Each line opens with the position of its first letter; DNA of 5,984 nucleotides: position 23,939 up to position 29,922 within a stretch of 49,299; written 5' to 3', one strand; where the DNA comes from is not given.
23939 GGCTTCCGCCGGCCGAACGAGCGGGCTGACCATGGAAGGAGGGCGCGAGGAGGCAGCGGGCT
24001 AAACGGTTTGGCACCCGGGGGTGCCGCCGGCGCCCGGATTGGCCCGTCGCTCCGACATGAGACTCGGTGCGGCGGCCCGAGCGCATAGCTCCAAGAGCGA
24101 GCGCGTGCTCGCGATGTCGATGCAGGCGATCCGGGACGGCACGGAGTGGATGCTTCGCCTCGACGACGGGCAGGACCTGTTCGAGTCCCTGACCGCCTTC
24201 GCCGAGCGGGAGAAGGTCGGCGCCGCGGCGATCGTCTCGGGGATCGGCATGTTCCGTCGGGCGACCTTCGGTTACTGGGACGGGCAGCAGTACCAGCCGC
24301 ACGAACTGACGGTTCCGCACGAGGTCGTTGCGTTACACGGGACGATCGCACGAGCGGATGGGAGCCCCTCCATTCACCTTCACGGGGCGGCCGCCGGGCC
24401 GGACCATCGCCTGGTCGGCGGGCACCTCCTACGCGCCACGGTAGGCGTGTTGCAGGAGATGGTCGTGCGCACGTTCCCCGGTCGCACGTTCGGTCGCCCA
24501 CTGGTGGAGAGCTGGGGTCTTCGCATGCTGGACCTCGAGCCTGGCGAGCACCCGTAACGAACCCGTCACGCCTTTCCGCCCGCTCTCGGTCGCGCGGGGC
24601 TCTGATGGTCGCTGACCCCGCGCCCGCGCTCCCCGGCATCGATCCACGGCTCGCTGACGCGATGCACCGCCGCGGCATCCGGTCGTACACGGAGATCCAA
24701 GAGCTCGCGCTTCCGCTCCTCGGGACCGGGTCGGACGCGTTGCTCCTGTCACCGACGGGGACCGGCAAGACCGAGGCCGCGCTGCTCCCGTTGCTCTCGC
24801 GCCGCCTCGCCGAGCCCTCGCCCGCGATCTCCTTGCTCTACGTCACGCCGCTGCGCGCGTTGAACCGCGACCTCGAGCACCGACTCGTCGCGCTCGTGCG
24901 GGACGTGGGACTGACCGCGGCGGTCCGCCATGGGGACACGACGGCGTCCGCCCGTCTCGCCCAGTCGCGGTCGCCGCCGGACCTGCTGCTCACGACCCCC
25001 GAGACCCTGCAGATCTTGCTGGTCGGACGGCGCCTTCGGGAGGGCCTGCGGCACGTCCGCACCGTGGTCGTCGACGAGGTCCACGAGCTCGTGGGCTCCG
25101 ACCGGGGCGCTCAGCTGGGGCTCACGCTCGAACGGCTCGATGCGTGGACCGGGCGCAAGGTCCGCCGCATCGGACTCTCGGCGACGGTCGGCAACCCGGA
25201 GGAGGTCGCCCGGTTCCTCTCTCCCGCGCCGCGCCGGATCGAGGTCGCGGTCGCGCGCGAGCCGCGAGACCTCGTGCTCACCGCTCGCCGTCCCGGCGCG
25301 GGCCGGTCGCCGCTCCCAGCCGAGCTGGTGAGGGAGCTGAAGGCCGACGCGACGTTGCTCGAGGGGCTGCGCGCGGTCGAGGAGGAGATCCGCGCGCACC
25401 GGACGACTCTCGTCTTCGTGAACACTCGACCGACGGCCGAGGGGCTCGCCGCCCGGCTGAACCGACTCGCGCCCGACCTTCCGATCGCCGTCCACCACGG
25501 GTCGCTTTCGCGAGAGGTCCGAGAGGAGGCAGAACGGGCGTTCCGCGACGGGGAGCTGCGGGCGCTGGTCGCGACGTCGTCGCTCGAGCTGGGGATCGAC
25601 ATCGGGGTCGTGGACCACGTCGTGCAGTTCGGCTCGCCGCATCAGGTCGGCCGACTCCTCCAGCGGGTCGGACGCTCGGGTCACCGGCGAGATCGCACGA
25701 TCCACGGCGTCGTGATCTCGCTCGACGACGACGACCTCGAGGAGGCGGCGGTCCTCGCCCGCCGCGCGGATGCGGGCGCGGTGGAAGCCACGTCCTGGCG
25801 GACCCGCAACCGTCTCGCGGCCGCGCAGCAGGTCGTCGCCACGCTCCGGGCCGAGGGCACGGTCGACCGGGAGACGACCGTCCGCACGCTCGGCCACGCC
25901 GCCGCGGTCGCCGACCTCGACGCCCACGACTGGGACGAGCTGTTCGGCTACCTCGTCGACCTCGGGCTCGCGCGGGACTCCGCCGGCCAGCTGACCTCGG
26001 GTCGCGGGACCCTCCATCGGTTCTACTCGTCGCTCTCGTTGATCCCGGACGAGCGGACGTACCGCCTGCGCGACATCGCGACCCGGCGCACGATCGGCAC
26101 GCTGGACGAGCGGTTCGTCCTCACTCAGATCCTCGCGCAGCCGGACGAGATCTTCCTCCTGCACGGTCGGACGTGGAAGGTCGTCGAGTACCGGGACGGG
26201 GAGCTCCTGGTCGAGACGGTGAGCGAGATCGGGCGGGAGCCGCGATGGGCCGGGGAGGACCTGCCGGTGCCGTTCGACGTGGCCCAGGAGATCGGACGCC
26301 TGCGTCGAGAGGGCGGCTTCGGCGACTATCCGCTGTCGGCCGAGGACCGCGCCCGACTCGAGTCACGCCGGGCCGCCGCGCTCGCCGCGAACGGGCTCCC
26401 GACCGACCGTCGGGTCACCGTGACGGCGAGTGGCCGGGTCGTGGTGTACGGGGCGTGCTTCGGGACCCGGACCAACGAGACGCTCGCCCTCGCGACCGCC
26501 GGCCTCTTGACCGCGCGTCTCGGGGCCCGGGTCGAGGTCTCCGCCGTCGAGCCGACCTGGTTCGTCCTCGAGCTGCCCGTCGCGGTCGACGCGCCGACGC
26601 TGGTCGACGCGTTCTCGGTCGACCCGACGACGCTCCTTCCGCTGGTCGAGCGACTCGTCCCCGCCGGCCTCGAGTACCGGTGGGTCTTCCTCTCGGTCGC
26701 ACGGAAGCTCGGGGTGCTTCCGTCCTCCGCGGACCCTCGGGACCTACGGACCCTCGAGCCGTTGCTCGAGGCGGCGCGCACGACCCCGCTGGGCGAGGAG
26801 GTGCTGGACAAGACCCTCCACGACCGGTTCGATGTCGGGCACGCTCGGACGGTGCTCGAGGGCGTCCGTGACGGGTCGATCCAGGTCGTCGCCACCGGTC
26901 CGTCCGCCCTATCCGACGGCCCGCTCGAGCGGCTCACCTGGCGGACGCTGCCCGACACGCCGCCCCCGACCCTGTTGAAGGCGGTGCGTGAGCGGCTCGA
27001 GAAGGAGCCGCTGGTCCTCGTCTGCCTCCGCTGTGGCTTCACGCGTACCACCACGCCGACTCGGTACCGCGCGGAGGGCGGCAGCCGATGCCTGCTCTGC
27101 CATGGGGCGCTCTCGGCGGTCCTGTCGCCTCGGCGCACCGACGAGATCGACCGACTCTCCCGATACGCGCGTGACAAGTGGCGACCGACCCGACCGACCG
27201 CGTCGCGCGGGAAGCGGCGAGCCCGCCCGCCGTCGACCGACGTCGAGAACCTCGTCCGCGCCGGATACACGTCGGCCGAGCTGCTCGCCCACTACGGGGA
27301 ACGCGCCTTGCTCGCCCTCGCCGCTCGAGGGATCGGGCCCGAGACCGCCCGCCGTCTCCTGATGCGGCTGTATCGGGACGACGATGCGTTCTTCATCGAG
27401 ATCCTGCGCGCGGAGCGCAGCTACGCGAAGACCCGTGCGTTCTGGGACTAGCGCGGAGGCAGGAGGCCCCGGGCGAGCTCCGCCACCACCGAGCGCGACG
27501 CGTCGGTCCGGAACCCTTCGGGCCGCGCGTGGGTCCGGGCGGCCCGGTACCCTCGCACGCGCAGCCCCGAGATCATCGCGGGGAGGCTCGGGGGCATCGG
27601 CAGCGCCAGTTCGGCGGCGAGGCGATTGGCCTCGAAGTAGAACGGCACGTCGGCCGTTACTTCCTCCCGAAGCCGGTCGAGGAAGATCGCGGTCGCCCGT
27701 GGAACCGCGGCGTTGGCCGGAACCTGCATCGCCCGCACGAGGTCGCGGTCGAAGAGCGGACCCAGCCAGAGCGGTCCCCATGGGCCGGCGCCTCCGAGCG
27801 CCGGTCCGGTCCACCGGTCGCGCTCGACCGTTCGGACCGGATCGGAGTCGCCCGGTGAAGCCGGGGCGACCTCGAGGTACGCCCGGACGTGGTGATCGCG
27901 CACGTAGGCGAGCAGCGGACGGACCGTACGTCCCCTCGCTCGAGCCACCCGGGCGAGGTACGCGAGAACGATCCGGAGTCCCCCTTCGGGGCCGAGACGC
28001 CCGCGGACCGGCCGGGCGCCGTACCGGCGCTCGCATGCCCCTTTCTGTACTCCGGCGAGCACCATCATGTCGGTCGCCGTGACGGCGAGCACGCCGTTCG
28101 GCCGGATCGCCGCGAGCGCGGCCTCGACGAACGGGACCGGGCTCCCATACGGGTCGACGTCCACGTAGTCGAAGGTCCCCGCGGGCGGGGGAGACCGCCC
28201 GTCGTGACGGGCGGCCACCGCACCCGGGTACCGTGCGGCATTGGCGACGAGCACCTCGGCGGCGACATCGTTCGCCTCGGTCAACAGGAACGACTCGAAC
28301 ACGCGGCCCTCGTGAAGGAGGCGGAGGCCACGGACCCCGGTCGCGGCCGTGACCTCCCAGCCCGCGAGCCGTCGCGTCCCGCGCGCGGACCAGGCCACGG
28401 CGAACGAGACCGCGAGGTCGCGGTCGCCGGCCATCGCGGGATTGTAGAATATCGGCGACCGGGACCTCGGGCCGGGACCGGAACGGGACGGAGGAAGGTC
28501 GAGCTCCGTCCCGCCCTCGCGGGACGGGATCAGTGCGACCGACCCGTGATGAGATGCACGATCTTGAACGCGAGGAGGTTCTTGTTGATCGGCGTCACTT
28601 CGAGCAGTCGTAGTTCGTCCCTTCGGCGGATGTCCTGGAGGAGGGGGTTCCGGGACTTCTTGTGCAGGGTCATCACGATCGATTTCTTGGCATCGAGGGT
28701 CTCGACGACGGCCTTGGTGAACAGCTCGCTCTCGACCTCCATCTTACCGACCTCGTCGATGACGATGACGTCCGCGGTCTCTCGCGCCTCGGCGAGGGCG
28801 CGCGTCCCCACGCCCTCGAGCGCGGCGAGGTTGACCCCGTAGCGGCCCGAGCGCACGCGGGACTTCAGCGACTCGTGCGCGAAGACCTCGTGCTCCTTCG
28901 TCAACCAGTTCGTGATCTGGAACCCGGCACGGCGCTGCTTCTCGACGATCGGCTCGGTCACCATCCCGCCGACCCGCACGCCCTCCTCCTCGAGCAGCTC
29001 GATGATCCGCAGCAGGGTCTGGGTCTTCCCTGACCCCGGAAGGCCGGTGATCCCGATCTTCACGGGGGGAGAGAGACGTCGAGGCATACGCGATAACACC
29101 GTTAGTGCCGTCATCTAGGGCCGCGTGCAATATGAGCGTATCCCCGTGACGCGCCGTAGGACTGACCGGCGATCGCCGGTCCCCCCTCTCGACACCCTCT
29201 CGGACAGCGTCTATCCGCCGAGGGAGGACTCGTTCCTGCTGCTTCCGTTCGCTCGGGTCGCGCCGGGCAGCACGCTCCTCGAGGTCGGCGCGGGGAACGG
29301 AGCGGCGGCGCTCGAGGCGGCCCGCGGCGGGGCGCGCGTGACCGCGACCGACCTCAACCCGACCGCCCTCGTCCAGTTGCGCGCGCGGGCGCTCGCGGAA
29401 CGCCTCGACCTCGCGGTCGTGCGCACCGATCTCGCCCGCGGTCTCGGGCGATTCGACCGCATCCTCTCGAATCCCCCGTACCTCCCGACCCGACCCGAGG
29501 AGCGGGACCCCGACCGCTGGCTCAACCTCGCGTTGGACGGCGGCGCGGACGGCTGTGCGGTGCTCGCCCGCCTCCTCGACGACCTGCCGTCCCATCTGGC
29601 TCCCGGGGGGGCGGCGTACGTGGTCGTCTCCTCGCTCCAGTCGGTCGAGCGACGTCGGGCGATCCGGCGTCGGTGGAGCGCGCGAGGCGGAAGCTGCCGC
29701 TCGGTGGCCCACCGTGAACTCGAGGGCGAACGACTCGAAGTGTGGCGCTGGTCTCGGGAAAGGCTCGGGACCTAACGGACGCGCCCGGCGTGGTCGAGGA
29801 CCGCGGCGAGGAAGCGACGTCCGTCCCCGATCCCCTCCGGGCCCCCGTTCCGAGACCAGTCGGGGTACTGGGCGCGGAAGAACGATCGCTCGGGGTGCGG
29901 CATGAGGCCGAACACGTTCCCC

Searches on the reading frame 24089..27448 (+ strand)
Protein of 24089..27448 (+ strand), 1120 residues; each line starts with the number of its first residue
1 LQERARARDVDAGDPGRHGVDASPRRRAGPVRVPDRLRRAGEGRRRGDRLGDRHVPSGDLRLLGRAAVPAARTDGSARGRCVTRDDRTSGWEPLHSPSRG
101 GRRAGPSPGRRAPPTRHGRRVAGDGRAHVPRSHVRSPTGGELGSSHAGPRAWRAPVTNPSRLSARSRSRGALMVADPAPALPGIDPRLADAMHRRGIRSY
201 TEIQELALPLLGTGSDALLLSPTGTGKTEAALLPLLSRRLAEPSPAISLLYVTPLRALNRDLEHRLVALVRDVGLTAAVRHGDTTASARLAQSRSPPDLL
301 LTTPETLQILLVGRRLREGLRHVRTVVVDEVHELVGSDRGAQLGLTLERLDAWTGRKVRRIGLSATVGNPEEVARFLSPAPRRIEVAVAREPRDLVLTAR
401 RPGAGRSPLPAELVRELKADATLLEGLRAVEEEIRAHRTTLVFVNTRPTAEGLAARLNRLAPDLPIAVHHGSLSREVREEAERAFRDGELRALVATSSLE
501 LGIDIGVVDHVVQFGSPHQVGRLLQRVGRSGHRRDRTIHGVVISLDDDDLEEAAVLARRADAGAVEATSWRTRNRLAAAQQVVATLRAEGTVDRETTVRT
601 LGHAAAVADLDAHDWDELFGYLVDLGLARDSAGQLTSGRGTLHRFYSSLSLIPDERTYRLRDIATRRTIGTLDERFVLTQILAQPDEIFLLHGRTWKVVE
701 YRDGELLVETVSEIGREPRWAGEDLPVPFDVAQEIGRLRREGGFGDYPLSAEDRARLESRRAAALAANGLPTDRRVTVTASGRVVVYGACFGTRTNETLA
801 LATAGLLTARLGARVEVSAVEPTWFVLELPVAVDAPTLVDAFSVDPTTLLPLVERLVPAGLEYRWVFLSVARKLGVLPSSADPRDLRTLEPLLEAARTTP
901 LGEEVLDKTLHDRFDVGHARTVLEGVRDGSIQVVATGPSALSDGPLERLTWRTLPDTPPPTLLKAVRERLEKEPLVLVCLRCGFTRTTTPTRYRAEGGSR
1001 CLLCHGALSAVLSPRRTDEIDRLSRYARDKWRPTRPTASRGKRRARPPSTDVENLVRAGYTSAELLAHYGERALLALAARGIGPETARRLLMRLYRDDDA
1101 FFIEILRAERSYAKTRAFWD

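Call 16: search_protein_families(library=pfam, proteins=[window:24089-27448:+])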
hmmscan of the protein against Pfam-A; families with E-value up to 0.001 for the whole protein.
window:24089-27448:+ (1120 aa): 7 families
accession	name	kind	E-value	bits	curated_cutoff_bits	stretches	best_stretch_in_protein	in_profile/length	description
PF00270.35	DEAD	-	1.5e-31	109.8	26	1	201-372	1-166/167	DEAD/DEAH box helicase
PF00271.37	Helicase_C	-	6.3e-20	71.9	23.5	1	430-532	6-108/110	Helicase conserved C-terminal domain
PF08494.16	DEAD_assoc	-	4.4e-17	63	23.5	1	770-940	1-189/191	DEAD/H associated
PF19306.5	WH_Lhr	-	4.7e-07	29.8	27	1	579-710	22-160/168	Large helicase-related protein, winged helix domain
PF14520.12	HHH_5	-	3e-05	24.8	27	0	1051-1094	14-55/57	Helix-hairpin-helix domain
PF04851.21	ResIII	-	0.00028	21.3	22.5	1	216-367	25-162/164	Type III restriction enzyme, res subunit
PF22590.2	Cas3-like_C_2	-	0.00056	20.6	27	0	438-530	3-101/106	CRISPR-associated nuclease/helicase Cas3, C-terminal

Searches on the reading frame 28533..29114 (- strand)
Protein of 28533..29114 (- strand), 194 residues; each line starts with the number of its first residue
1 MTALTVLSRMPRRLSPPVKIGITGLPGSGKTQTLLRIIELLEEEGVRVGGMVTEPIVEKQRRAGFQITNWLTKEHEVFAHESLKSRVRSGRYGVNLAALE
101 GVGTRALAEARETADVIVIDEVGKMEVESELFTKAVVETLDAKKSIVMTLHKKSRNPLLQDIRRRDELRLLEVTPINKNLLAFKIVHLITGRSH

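Call 16: search_protein_families(library=pfam, proteins=[window:28533-29114:-])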
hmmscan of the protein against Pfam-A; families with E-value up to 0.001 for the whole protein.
window:28533-29114:- (194 aa): 7 families
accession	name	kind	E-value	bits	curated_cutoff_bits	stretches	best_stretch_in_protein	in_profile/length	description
PF03266.21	NTPase_1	-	1.3e-48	165.4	23.9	1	19-185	1-167/168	NTPase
PF10649.15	DUF2478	-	3e-07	30.6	22.3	1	30-153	12-133/159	Protein of unknown function (DUF2478)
PF03308.22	MeaB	-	5.8e-06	26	23.1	1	4-128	20-140/273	Methylmalonyl Co-A mutase-associated GTPase MeaB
PF13245.12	AAA_19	-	7.3e-06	26.6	25.1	1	20-130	14-107/134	AAA domain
PF13238.12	AAA_18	-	0.00021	22.1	29.4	1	20-152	1-101/128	AAA domain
PF13401.12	AAA_22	-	0.00037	21.2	27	0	22-134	10-103/130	AAA domain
PF13604.12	AAA_30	-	0.00037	20.7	27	1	22-128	23-103/191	AAA domain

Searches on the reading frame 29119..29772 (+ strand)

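Call 16: search_protein_families(library=pfam, proteins=[window:29119-29772:+])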
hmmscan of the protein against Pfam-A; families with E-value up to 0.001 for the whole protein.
window:29119-29772:+ (218 aa): 6 families
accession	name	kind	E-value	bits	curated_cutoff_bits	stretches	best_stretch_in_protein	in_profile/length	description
PF05175.20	MTS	-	3.3e-09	37.1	23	1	40-121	22-108/170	Methyltransferase small domain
PF13649.12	Methyltransf_25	-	4.4e-07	31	27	1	54-117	2-70/97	Methyltransferase domain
PF08242.18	Methyltransf_12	-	3e-05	25.1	30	1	54-116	1-70/98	Methyltransferase domain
PF08241.18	Methyltransf_11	-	4.8e-05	24.4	21.2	1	54-107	1-53/95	Methyltransferase domain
PF13489.12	Methyltransf_23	-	7.7e-05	22.9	27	0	48-187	21-134/164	Methyltransferase domain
PF03602.21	Cons_hypoth95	-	0.00074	19.7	24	0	48-121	40-123/182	Conserved hypothetical protein 95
